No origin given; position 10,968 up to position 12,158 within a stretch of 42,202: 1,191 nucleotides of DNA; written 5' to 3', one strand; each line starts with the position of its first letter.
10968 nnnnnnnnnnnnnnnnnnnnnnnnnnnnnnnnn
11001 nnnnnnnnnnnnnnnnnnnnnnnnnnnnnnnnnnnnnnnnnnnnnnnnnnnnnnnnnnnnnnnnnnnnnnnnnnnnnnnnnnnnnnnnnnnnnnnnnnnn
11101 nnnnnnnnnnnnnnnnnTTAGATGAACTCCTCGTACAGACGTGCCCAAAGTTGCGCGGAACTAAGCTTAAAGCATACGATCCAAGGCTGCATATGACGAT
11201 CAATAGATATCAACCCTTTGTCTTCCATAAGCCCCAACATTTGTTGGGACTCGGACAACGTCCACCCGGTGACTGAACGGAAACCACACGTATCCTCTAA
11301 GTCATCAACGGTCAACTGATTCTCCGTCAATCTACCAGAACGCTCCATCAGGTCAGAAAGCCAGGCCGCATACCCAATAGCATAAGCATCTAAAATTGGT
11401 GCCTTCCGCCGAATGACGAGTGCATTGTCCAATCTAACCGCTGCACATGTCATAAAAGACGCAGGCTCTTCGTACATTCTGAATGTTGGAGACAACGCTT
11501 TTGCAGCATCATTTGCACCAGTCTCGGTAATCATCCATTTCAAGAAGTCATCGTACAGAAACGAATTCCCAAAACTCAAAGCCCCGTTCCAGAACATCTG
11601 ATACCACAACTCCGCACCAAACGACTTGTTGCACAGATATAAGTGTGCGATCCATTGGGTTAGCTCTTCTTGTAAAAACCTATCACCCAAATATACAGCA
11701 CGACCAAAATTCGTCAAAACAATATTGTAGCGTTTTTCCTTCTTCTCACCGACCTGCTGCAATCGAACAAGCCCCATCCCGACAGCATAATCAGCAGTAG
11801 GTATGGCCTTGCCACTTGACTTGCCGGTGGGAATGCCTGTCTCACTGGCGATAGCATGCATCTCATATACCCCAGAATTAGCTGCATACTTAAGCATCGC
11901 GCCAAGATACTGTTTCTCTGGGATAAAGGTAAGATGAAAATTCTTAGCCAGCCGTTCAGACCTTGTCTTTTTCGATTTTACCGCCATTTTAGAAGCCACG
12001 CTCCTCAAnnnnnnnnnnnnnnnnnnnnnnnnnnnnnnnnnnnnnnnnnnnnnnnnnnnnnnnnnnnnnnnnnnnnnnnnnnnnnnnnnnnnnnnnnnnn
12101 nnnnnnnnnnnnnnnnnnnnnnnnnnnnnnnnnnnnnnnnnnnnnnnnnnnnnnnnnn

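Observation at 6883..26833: Nine-gene, ~20-kb lower-GC operon: composite phosphorothioation-type defence island with no host-type promoter of its own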

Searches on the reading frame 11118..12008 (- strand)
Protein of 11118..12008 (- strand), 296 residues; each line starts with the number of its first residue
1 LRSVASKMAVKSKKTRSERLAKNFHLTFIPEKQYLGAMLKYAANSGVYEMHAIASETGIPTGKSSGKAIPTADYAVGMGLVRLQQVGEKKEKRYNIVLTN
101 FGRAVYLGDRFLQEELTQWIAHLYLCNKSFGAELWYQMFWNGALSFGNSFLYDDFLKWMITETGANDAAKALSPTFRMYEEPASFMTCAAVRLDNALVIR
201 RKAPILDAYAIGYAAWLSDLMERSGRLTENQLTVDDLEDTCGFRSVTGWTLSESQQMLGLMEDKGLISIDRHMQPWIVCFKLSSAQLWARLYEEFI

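Call 4: search_protein_families(library=padloc, proteins=[window:11118-12008:-])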
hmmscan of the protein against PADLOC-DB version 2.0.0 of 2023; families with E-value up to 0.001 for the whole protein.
window:11118-12008:- (296 aa): 2 families
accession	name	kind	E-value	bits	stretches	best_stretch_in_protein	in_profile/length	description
PDLC02762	SspB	-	0.00039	17.8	1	74-141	52-117/293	SspB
PDLC02769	SspB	-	0.0005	17.6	1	87-154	62-134/282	SspB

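Call 5: search_protein_families(library=pfam, proteins=[window:11118-12008:-], max_evalue=0.01)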
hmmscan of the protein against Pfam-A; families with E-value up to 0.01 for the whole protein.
window:11118-12008:- (296 aa): 1 family
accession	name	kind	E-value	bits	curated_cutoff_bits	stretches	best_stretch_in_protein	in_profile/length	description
PF13182.11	DUF4007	-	4.7e-05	23.1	27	1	91-158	63-134/288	Protein of unknown function (DUF4007)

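Call 6: search_protein_families(library=ncbifam, proteins=[window:11118-12008:-], max_evalue=0.01)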
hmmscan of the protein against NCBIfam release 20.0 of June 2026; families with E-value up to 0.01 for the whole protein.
window:11118-12008:- (296 aa): 0 families

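Call 48: search_solved_structures(query=A3, max_evalue=1)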
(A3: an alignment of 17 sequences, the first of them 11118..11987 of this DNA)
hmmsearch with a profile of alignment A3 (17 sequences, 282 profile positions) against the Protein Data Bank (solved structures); distinct sequences matched with E-value up to 1: 0.

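Call 63: find_homologous_proteins(query=window:11118-11987:-, max_evalue=0.00001)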
Query window:11118-11987:- (289 aa): 225 proteins with E <= 0.00001 among 1061 candidates; the best 120 are listed.
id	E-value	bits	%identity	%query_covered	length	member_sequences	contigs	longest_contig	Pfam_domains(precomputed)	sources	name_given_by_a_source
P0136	2.7e-189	645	99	100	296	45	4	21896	-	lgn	-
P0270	9.1e-168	575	85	100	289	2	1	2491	-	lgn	-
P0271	3.8e-167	573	86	100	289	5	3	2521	-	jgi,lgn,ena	jgi:hypothetical protein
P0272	1.8e-164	564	83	100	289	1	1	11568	PF13182.12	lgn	-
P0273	2.2e-156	537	78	100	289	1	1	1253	-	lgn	-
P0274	3.0e-155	534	79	100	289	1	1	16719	-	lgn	-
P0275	1.0e-153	529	80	100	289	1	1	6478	PF13182.12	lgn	-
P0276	7.7e-153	526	78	100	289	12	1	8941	PF13182.12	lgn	-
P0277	6.0e-151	519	75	100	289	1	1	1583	-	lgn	-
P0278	1.7e-145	502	76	100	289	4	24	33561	-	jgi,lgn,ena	-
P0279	2.6e-141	488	72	100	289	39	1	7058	PF13182.12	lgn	-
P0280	1.6e-128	446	65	99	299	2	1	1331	PF13182.12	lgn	-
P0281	1.4e-118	413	62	99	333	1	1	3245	PF13182.12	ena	-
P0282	7.1e-109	381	59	100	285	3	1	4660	-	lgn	-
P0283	1.3e-107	377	57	99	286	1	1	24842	-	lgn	-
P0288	1.1e-101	358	56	100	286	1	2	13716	PF13182.12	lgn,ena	-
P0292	4.5e-99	349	54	100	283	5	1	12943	PF13182.12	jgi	jgi:hypothetical protein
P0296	3.8e-98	346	55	100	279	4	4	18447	PF13182.12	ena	-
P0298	1.5e-96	341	55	100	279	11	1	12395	PF13182.12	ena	-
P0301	1.1e-95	338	53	100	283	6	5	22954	PF13182.12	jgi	jgi:hypothetical protein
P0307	1.4e-92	328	51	100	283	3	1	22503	PF13182.12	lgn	-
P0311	5.6e-91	323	52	99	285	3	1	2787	PF13182.12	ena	-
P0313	5.6e-90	319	52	99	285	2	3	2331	PF13182.12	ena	-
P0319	1.8e-87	311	51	100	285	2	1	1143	PF13182.12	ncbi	-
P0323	6.6e-85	303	63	73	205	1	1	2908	PF13182.12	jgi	-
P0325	2.1e-81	291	49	98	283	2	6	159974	PF13182.12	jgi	-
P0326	5.3e-81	290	49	98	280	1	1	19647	PF13182.12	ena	-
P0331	5.3e-73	264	42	99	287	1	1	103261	PF13182.12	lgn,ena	-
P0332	7.0e-72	260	45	99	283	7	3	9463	PF13182.12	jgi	-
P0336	6.1e-71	257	44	97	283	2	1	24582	PF13182.12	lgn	-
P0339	7.7e-70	253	43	99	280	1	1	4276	PF13182.12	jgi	-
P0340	1.0e-69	253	42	97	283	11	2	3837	PF13182.12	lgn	-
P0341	5.3e-69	251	42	97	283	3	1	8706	PF13182.12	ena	-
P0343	2.2e-68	249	44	99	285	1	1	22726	PF13182.12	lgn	-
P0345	8.5e-68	247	43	99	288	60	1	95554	PF13182.12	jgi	-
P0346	9.0e-68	247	42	98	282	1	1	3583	PF13182.12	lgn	-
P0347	2.5e-67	245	43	97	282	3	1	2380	PF13182.12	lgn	-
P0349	6.1e-67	244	41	99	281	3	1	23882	PF13182.12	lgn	-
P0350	1.0e-66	243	42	99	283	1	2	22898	PF13182.12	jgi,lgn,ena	jgi:hypothetical protein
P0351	1.1e-66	243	43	99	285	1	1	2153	PF13182.12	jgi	-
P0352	1.1e-66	243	43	99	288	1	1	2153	PF13182.12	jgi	-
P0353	1.1e-66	243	42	100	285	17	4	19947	PF13182.12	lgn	-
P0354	1.9e-66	242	43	99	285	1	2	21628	PF13182.12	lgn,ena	-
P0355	2.0e-66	242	43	99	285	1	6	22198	PF13182.12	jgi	-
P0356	2.0e-66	242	43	99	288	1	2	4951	PF13182.12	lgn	-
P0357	2.0e-66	242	43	99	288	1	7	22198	PF13182.12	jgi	-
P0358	5.3e-66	241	42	99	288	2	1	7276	PF13182.12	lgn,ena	-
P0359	7.1e-65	237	42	98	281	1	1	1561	PF13182.12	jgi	jgi:hypothetical protein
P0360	8.8e-65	237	43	96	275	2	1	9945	PF13182.12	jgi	-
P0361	6.5e-64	234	41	96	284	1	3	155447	PF13182.12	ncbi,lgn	ncbi:MAG: DUF4007 family protein [bacterium]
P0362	1.3e-63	233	40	97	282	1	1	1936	PF13182.12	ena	-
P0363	6.8e-63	231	41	100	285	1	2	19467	PF13182.12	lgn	-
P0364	3.4e-62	228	40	97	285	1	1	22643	PF13182.12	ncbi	ncbi:MAG: DUF4007 family protein [Candidatus Muiribacteriota bacterium]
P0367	6.0e-62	227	40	98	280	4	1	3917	PF13182.12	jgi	-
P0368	1.6e-61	226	38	98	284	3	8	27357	PF13182.12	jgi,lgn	jgi:hypothetical protein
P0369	1.7e-61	226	41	99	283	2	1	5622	PF13182.12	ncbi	-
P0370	2.3e-61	226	40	96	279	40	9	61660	PF13182.12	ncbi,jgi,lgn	-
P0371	6.3e-61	224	39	98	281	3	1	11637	PF13182.12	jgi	jgi:hypothetical protein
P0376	3.4e-60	222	40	96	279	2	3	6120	PF13182.12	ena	-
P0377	7.6e-60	221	40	96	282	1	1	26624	PF13182.12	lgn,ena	-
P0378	8.2e-60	220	38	99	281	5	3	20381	PF13182.12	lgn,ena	-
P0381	2.9e-59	219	40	96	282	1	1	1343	PF13182.12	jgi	-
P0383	5.0e-59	218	39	98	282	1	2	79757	PF13182.12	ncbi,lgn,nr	ncbi:MAG: hypothetical protein JWN63_603 [Candidatus Acidoferrum typicum]|nr:hypothetical protein [C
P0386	7.9e-59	217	40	97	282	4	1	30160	PF13182.12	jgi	jgi:hypothetical protein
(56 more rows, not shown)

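Call 74: predict_structure(alignment_id=A6)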
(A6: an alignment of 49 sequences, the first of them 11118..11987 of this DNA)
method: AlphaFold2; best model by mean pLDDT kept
length: 289 residues; sequences in the alignment: 49
mean_pLDDT: 93.0   pTM: 0.91
mean pLDDT of the five models: 93.0, 92.5, 92.1, 91.7, 91.2
residues with pLDDT >= 90: 240; 70-90: 36; 50-70: 9; < 50: 4
segments of 3 or more residues with pLDDT < 50: 1-4
pLDDT, mean of each block of 10 residues (from residue 1): 57 88 96 98 96 80 96 95 86 98 96 98 95 96 97 89 91 97 97 98 98 92 91 96 97 98 94 96 90
secondary structure, 60 per line:
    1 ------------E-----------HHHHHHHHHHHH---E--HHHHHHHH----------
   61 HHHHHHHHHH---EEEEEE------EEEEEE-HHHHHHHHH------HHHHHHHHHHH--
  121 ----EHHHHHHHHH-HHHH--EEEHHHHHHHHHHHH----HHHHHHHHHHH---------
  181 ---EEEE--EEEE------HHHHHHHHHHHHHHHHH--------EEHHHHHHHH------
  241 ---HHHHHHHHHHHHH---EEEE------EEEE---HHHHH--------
elements in order: H25-36 H43-50 H61-70 E74-79 E86-91 H93-101 H108-118 H126-134 H136-139 E142-144 H145-156 H161-171 E184-187 E190-193 H200-216 H227-234 H244-256 E260-263 E270-273 H277-281

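Call 76: fold_search(model_id=the predicted structure, library=pdb)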
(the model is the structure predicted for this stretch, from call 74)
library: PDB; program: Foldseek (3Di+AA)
matches with E <= 10: 1007; with E <= 0.001: 3
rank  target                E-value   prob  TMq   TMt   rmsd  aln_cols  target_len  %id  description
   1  6juf_A                2.8e-07  1.00  0.64  0.55   5.2       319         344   12  SspB crystal structure (released 2020-03-25)
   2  6lb9_A                1.4e-06  1.00  0.65  0.56   5.0       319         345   12  Magnesium ion-bound SspB crystal structure (released 2020-03-25)
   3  6juf_B                2.1e-06  1.00  0.62  0.54   5.3       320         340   12  SspB crystal structure (released 2020-03-25)
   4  5afq_A                1.6e-03  0.77  0.18  0.13  14.9       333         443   14  Crystal structure of RPC62 - RPC32 beta (released 2015-10-07)
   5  8ycm_B                2.0e-03  0.92  0.17  0.21  17.3       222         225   11  Monomeric Human STK19 (released 2024-03-06)
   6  8e4y                  2.0e-03  0.77  0.20  0.12  16.4       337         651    7  Cryo-EM structure of human glycerol-3-phosphate acyltransferase 1 (GPAT1) in complex with 2-oxohexadecyl-CoA (released 2022-12-21)
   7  5afq_B                2.2e-03  0.72  0.18  0.13  14.9       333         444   14  Crystal structure of RPC62 - RPC32 beta (released 2015-10-07)
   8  8b9x_B                5.5e-03  0.77  0.19  0.21  21.9       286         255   12  Chimeric protein of human UFM1 E3 ligase, UFL1, and DDRGK1 (released 2023-10-25)
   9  9bz0_f                6.5e-03  0.84  0.17  0.21  17.6       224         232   12  Structure of an STK19-containing TC-NER complex (released 2024-12-25)
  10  7xrb_A                7.1e-03  0.69  0.17  0.21  18.2       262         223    9  human STK19 dimer (released 2023-06-07)
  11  2xub                  7.1e-03  0.47  0.18  0.13  15.0       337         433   14  Human RPC62 subunit structure (released 2011-03-02)
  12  8b9x_A                9.2e-03  0.63  0.19  0.21  23.1       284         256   13  Chimeric protein of human UFM1 E3 ligase, UFL1, and DDRGK1 (released 2023-10-25)
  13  2xv4                  1.1e-02  0.47  0.18  0.15  14.8       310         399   11  Structure of Human RPC62 (partial) (released 2011-03-02)
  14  7z1o_O                1.1e-02  0.47  0.19  0.11  20.0       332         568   10  Structure of yeast RNA Polymerase III PTC + NTPs (released 2022-08-31)
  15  8ycm_A                1.3e-02  0.57  0.17  0.21  18.4       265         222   11  Monomeric Human STK19 (released 2024-03-06)
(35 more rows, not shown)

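Call 86: search_protein_representatives(alignment_id=A6)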
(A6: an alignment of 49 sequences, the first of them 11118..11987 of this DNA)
Query: 49 sequences, 284 profile positions. Proteins with E-value up to 0.001 (for the whole library): 414; up to 1e-10: 238; up to 1e-30: 131. The best 150 are listed.
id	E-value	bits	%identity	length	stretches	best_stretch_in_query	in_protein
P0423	1.4e-130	451.1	-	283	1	1-284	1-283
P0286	4.0e-123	426.7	-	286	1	3-284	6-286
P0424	1.9e-117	408.0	-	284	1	1-284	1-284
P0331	4.6e-109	380.5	-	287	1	2-284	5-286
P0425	6.4e-102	357.1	-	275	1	10-284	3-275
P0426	4.8e-100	350.9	-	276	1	9-283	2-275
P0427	5.0e-99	347.6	-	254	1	30-284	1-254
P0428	6.0e-95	334.2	-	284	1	2-283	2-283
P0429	1.6e-92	326.2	-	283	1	5-284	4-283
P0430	1.7e-80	286.8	-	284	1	6-282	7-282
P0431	6.8e-80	284.8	-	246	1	1-192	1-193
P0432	1.1e-79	284.1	-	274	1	11-283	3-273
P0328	7.0e-79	281.5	-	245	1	61-284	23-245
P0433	7.9e-79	281.3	-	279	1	6-284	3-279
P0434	4.5e-78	278.8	-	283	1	9-283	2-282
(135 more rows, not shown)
